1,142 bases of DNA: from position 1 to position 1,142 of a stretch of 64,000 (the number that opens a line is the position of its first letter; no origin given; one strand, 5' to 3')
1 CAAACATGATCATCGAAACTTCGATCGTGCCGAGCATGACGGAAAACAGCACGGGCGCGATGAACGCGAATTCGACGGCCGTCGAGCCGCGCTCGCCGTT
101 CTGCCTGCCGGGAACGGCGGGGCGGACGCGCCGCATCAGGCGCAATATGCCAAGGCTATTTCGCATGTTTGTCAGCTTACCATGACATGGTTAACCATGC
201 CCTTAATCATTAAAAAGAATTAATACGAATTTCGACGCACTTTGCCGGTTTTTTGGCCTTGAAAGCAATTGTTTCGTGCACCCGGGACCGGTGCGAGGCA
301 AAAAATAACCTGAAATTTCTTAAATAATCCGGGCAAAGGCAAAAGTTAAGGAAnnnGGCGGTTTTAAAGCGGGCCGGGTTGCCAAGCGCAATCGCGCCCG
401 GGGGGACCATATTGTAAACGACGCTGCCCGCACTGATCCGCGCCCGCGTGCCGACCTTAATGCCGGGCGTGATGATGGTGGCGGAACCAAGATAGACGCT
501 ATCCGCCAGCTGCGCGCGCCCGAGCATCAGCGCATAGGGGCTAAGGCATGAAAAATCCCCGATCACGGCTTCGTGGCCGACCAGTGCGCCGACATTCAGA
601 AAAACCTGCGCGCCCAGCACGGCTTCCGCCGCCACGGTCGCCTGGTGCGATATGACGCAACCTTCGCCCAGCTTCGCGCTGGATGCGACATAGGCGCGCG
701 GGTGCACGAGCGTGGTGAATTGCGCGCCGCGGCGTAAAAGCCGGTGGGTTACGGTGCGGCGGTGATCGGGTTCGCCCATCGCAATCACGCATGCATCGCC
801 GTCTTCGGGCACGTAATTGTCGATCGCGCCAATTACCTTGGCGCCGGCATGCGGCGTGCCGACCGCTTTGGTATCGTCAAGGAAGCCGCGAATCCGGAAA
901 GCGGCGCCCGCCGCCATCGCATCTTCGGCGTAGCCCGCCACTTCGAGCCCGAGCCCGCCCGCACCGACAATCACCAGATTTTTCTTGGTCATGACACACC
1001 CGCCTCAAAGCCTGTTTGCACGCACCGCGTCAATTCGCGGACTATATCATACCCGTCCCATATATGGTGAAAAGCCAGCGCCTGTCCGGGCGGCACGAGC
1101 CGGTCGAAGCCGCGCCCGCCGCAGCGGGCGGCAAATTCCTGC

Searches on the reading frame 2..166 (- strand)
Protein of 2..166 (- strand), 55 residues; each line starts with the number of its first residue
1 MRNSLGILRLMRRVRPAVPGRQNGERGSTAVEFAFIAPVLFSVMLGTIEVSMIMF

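Call 80: search_protein_families(library=pfam, proteins=[window:2-166:-], max_evalue=1)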
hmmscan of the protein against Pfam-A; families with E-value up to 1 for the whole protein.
seq(55 aa): 2 families
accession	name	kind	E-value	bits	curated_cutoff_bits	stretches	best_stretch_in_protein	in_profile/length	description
PF07811.17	TadE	-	4.4e-08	33.6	22.9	1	27-55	1-29/43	TadE-like protein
PF04964.19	Flp_Fap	-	0.072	13.3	32.2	1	25-43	5-22/46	Flp/Fap pilin component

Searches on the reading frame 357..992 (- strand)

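Call 47: search_protein_families(library=pfam, proteins=[window:357-992:-], max_evalue=0.001)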
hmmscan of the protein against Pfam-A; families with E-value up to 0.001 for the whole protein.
window:357-992:- (212 aa): 4 families
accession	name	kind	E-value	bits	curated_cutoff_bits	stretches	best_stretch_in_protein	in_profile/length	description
PF00132.30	Hexapep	-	4.4e-15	55.1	27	1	94-121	8-35/36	Bacterial transferase hexapeptide (six repeats)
PF17836.7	PglD_N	-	2.1e-08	35.1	23.4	1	5-85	1-78/78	PglD N-terminal domain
PF25084.1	LbH_EIF2B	-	6.1e-05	23.4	54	0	99-146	55-101/105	EIF2B subunit epsilon LbH domain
PF14602.12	Hexapep_2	-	0.00053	20.1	27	0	167-193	9-33/34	Hexapeptide repeat of succinyl-transferase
